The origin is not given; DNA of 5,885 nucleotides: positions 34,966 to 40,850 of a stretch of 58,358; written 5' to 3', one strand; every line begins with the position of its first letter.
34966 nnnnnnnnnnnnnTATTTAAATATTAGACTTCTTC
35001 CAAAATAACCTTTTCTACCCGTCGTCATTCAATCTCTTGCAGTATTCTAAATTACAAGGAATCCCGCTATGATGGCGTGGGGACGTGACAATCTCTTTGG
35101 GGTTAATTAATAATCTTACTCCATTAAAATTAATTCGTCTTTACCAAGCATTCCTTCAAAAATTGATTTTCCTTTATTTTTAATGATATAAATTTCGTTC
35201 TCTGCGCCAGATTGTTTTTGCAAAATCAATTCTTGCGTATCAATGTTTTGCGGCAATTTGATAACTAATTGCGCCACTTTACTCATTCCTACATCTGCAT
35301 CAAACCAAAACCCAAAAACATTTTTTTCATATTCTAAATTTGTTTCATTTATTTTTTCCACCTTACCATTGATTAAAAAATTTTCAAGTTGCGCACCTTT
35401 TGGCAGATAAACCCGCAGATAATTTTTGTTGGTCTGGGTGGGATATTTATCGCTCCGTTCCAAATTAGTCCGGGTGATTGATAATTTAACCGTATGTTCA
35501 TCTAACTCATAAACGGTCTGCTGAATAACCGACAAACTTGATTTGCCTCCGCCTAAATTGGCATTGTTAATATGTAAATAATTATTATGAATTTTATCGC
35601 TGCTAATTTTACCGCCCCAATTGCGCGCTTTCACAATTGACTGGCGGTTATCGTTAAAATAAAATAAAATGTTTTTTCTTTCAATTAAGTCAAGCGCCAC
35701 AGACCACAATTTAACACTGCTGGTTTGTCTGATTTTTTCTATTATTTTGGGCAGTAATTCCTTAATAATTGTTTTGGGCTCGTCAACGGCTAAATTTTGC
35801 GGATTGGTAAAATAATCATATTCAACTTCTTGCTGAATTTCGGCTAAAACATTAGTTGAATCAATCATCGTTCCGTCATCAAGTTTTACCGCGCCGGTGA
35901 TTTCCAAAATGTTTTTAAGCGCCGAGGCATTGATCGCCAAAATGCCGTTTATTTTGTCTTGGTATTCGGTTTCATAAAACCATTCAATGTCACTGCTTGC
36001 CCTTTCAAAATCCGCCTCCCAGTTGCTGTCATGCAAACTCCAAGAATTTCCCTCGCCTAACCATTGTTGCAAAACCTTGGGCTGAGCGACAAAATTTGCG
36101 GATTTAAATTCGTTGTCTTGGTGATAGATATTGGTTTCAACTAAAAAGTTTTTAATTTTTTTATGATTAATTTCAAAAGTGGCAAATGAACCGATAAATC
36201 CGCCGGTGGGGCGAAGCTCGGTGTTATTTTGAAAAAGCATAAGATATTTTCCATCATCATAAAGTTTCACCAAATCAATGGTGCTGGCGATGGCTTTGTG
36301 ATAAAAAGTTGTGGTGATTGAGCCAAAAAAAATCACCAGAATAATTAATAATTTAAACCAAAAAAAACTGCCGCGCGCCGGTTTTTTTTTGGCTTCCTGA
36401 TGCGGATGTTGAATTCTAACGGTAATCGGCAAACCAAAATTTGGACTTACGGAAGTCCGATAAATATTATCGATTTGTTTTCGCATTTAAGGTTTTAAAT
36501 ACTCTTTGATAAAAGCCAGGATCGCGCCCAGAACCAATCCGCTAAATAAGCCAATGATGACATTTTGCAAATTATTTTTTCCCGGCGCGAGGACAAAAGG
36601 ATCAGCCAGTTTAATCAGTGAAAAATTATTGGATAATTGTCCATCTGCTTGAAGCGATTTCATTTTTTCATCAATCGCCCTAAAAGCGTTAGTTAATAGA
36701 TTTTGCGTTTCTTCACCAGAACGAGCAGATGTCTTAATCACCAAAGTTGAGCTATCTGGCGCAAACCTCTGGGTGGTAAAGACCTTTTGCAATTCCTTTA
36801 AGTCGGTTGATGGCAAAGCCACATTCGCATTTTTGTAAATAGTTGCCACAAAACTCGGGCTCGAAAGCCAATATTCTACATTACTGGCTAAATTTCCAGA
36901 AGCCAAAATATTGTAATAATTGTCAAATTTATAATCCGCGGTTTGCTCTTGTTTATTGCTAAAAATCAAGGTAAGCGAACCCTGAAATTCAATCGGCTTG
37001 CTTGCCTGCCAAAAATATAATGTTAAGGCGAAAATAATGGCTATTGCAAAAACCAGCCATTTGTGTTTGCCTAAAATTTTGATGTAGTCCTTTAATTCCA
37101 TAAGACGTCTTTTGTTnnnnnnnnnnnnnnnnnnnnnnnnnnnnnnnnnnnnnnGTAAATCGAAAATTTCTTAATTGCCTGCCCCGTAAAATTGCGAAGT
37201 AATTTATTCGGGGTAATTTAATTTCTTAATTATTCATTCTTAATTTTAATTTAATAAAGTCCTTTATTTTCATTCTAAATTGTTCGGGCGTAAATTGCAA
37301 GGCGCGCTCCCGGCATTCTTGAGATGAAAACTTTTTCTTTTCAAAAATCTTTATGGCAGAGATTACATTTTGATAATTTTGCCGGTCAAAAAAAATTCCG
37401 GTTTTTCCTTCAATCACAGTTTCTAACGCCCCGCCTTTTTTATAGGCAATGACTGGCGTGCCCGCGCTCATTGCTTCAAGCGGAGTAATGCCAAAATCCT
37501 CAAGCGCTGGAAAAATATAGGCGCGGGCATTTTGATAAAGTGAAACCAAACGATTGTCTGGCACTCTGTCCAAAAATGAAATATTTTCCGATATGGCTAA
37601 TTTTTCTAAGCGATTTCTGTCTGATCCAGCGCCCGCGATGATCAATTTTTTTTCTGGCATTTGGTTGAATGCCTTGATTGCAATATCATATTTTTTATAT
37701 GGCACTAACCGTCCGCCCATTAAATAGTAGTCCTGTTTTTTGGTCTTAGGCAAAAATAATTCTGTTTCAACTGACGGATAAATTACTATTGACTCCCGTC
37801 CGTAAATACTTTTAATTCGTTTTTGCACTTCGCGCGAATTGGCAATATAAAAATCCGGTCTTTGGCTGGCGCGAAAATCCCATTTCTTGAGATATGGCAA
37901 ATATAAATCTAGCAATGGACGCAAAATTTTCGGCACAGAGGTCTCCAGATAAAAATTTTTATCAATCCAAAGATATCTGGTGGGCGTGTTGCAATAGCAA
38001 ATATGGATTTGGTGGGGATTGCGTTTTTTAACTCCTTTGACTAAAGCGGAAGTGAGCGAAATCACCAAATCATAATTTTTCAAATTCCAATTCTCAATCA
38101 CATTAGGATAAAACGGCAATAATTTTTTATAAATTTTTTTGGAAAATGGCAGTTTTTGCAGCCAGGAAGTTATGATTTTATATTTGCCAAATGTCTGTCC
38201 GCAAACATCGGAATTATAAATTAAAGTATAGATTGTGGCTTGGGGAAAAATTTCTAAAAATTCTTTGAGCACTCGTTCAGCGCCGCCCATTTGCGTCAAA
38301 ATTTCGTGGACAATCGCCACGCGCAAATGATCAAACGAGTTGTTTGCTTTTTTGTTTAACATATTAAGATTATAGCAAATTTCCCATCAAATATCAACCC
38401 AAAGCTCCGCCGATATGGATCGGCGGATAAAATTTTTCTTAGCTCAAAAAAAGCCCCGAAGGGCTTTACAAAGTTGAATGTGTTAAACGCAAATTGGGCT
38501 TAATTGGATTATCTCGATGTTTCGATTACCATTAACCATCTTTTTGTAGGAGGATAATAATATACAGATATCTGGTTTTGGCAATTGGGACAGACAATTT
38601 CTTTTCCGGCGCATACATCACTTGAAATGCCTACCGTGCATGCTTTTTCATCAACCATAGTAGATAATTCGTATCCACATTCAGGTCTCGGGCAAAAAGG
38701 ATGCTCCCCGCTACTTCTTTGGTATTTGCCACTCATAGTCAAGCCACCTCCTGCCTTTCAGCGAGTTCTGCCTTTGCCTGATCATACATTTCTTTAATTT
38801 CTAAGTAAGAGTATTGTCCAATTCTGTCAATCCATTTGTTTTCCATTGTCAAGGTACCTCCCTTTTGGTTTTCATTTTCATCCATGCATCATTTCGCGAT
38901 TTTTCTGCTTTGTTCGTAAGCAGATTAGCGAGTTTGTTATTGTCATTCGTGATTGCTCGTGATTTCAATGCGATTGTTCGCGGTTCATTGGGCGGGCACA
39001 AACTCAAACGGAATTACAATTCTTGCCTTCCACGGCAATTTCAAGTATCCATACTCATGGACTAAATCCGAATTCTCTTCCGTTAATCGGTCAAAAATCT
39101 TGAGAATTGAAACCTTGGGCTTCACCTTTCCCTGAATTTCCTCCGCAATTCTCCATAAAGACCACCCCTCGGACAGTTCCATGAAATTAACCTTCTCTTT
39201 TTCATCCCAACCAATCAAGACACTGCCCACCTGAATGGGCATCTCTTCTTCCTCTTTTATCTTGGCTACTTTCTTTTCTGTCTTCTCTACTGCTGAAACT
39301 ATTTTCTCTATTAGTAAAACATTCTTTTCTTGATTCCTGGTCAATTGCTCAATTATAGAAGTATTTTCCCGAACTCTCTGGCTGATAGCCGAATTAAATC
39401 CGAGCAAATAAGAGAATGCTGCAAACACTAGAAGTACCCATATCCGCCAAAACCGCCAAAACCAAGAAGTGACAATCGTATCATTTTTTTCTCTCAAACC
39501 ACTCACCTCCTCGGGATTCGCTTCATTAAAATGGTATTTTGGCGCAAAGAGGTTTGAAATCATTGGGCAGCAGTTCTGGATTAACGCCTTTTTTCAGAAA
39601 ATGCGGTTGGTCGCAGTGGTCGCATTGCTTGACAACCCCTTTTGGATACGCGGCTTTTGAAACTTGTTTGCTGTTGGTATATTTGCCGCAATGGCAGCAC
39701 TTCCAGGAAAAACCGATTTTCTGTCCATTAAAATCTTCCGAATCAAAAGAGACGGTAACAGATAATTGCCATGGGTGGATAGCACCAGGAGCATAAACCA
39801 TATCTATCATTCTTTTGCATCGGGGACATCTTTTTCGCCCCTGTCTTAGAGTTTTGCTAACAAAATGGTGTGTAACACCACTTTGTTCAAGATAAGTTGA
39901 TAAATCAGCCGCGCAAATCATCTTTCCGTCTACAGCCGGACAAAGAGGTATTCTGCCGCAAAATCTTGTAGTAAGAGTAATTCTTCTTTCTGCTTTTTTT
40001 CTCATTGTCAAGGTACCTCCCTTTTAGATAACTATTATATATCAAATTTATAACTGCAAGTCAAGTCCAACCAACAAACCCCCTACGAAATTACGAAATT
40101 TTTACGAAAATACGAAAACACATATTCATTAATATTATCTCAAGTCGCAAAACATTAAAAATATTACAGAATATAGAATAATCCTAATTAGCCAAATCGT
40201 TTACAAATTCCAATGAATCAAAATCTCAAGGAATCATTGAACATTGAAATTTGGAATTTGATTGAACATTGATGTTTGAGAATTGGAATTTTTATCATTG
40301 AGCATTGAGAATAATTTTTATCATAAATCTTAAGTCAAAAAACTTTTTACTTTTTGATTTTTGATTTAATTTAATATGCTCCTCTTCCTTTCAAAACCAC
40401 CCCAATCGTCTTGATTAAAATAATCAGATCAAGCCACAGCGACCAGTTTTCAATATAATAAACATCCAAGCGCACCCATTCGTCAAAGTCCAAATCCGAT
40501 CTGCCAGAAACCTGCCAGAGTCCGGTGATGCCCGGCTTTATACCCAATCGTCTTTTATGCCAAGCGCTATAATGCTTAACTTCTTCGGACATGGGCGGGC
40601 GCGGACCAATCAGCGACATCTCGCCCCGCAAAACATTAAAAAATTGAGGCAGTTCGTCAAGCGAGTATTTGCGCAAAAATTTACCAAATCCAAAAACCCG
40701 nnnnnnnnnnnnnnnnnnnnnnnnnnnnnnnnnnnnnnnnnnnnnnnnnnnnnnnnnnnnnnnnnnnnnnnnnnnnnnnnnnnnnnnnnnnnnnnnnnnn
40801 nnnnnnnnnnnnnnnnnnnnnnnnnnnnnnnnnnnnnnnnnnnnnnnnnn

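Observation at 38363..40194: Self-contained orphan operon: two paralogous Cys-rich zinc-ribbon proteins, a Trp/Arg-rich membrane protein with LysM-like end, and micro-ORFs, wedged between two envelope sugar-transferase genes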

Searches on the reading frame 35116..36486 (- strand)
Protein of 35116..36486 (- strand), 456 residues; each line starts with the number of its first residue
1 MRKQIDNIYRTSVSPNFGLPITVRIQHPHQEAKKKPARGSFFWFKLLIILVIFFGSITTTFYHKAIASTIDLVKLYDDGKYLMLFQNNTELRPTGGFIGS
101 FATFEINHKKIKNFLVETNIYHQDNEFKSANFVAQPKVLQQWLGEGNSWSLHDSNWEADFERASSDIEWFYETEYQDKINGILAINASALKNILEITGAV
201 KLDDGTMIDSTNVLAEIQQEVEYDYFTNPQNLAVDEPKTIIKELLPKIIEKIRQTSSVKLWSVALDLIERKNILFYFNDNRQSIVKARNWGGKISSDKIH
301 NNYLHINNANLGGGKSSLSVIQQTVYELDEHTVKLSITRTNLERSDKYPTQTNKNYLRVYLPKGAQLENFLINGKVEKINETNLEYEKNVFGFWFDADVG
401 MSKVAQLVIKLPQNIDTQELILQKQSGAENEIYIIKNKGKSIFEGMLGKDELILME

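Call 15: search_protein_families(library=pfam, proteins=[window:35116-36486:-], max_evalue=0.001)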
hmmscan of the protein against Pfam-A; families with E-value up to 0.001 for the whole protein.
window:35116-36486:- (456 aa): 1 family
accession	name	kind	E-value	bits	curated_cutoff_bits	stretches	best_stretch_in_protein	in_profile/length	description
PF13196.11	DUF4012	-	1.9e-25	90.5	28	1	80-220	5-142/144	Protein of unknown function (DUF4012)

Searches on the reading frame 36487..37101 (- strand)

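Call 15: search_protein_families(library=pfam, proteins=[window:36487-37101:-], max_evalue=0.001)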
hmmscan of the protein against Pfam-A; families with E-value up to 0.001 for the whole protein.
window:36487-37101:- (204 aa): 0 families

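Call 59: search_protein_families(library=pfam, proteins=[window:36487-37101:-], max_evalue=0.01)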
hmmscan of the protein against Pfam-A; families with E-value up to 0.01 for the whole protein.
window:36487-37101:- (204 aa): 1 family
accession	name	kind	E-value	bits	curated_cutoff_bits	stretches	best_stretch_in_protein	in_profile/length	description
PF02706.20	Wzz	-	0.002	18.8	25.5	1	2-85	4-84/91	Chain length determinant protein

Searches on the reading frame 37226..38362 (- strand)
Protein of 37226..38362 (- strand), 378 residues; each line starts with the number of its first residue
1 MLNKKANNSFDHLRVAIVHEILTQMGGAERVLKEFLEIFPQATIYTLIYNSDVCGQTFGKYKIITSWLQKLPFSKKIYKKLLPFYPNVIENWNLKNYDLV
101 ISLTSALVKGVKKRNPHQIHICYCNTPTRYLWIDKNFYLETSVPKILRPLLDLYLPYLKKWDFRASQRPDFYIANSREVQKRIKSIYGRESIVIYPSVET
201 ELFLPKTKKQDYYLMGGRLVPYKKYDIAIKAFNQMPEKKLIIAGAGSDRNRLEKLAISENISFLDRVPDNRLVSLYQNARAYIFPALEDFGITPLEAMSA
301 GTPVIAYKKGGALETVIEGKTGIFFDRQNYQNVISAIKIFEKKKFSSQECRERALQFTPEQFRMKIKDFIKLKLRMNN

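Call 15: search_protein_families(library=pfam, proteins=[window:37226-38362:-], max_evalue=0.001)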
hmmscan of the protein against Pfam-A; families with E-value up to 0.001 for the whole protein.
window:37226-38362:- (378 aa): 5 families
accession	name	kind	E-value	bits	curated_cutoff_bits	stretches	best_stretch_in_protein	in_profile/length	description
PF00534.26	Glycos_transf_1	-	3e-33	115.2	26.4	1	205-354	10-169/172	Glycosyl transferases group 1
PF13692.12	Glyco_trans_1_4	-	3e-22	79.9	27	1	214-337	5-136/142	Glycosyl transferases group 1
PF13439.12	Glyco_transf_4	-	1.6e-07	31.9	28.5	1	25-201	1-169/170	Glycosyltransferase Family 4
PF20706.3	GT4-conflict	-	1.1e-06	28.4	26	1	204-318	191-322/385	Family 4 Glycosyltransferase in conflict systems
PF13524.12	Glyco_trans_1_2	-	0.00083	19.8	25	0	231-358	8-129/144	Glycosyl transferase-like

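Call 16: find_related_loci(query=window:37226-38362:-, collection=genome_contigs, flank=10000)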
Query window:37226-38362:- (378 aa) in genome_contigs; peptide patterns used: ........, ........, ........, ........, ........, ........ (x = any residue, [..] = any of these).
111 stretches matched a pattern; 11 encode a relative of the query (tblastn E <= 1e-3); 11 distinct loci.
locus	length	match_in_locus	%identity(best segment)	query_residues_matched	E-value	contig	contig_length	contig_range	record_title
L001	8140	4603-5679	54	8-370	1e-125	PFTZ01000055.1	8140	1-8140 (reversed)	MAG: Candidatus Berkelbacteria bacterium CG_4_9_14_3_um_filter_39_23 CG_4_9_14_3_um_filter_150_scaffold_10326_c, whole g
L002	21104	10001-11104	43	8-373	5e-93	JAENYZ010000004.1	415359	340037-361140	MAG: Anaerolineaceae bacterium isolate BL5_bin.11 BL5_bin11_NODE_10_length_415359_cov_57.076029, whole genome shotgun se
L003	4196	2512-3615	43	8-373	2e-91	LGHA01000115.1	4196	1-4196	MAG: Anaerolineaceae bacterium 46_22 MPJ_scaffold_3636, whole genome shotgun sequence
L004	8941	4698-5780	42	14-373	4e-89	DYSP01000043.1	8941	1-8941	MAG TPA_asm: Candidatus Odyssella sp. isolate SulCav_PC08_3_38_13 SulCav_PC08-3_6936_length_8941_cov_8.346613, whole gen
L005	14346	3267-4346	41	14-375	7e-89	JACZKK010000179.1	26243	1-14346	MAG: Ignavibacteriaceae bacterium isolate MAG43 ignavibacteriales_1_contig_1166323, whole genome shotgun sequence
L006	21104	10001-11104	41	11-376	3e-87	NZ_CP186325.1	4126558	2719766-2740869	Flagellimonas sp. S174 chromosome, complete genome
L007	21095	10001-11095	37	13-375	4e-74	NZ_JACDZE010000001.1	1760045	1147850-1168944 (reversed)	Moheibacter lacus strain BDHS18 scaffold1-size1759946, whole genome shotgun sequence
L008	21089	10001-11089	32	1-370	3e-43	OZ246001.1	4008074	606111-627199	MAG: Marinicella sp. isolate 1e5da88c-987c-4873-aa9a-61ccd376257a genome assembly, chromosome: 1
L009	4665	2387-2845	31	205-353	3e-12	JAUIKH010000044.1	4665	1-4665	MAG: bacterium isolate Co_bin.354 NODE_106309_length_4665_cov_1.035037, whole genome shotgun sequence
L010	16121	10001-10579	25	164-356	1e-10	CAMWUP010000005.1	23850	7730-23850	MAG TPA_asm: uncultured Lachnospiraceae bacterium isolate SRR14411321_bin.7_metawrap_v1.3_MAG genome assembly, contig: N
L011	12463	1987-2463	25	217-366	2e-8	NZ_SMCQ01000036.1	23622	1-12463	Longibaculum muris strain DSM 29487 Ga0244711_136, whole genome shotgun sequence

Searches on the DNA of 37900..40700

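Call 57: search_rna_families(source=window, start=37900, end=40700, threshold=evalue, max_evalue=1)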
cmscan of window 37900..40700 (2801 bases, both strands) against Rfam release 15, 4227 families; matches with E-value up to 1: 0.
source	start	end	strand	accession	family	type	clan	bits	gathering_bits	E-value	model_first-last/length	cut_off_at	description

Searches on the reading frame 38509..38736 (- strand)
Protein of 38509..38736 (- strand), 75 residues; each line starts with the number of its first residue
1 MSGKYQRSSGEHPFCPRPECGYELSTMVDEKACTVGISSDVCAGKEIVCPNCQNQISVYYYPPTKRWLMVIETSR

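Call 3: search_protein_families(library=pfam, proteins=[window:38509-38736:-], max_evalue=1)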
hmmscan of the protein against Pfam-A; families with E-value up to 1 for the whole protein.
window:38509-38736:- (75 aa): 3 families
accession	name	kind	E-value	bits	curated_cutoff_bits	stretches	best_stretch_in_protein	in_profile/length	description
PF08274.17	Zn_Ribbon_YjdM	-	0.043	14.3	30.8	1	47-57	20-30/30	PhnA Zinc-Ribbon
PF01485.27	IBR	-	0.044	14.3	24.3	1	11-54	17-57/65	IBR domain, a half RING-finger domain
PF13240.11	Zn_Ribbon_1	-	0.072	13.4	25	0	49-57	2-10/23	zinc-ribbon domain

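Call 4: search_protein_families(library=phrogs, proteins=[window:38509-38736:-], max_evalue=1)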
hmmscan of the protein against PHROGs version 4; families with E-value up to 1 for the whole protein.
window:38509-38736:- (75 aa): 3 families
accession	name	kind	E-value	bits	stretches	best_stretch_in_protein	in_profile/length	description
phrog_4173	-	unknown function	0.031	14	1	18-58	179-221/323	-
phrog_19044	-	unknown function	0.23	12.7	0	48-65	90-107/123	-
phrog_5602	-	unknown function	0.28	11.9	1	18-59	22-55/60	-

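Call 13: search_protein_families(library=padloc, proteins=[window:38509-38736:-], max_evalue=1)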
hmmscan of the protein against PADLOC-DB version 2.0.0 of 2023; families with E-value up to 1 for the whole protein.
window:38509-38736:- (75 aa): 0 families

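Call 14: search_protein_families(library=ncbifam, proteins=[window:38509-38736:-], max_evalue=1)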
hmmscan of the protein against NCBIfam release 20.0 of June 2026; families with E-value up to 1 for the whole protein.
window:38509-38736:- (75 aa): 1 family
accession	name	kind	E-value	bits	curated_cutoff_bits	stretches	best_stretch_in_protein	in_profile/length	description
NF042974.2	AcphenoCarb_ApcB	equivalog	0.012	15.5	250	1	29-68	55-94/128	acetophenone carboxylase subunit beta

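Call 50: search_dna_similar(query=window:38509-38736:-, collection=phages, mode=protein, max_evalue=1, max_rows=10)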
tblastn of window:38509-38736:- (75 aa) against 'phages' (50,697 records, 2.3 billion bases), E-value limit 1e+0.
No match.

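Call 51: find_related_loci(query=window:38509-38736:-, collection=viral_contigs, flank=5000)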
Query window:38509-38736:- (75 aa) in viral_contigs; peptide patterns used: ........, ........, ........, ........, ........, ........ (x = any residue, [..] = any of these).
2 stretches matched a pattern, but none encodes a relative of the query by tblastn (E <= 1e-3).

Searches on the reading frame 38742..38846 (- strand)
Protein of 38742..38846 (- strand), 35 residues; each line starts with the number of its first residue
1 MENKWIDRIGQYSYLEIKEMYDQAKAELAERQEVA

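Call 25: search_protein_families(library=pfam, proteins=[window:38742-38846:-], max_evalue=10)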
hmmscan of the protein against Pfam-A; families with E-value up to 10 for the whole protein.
seq(35 aa): 0 families
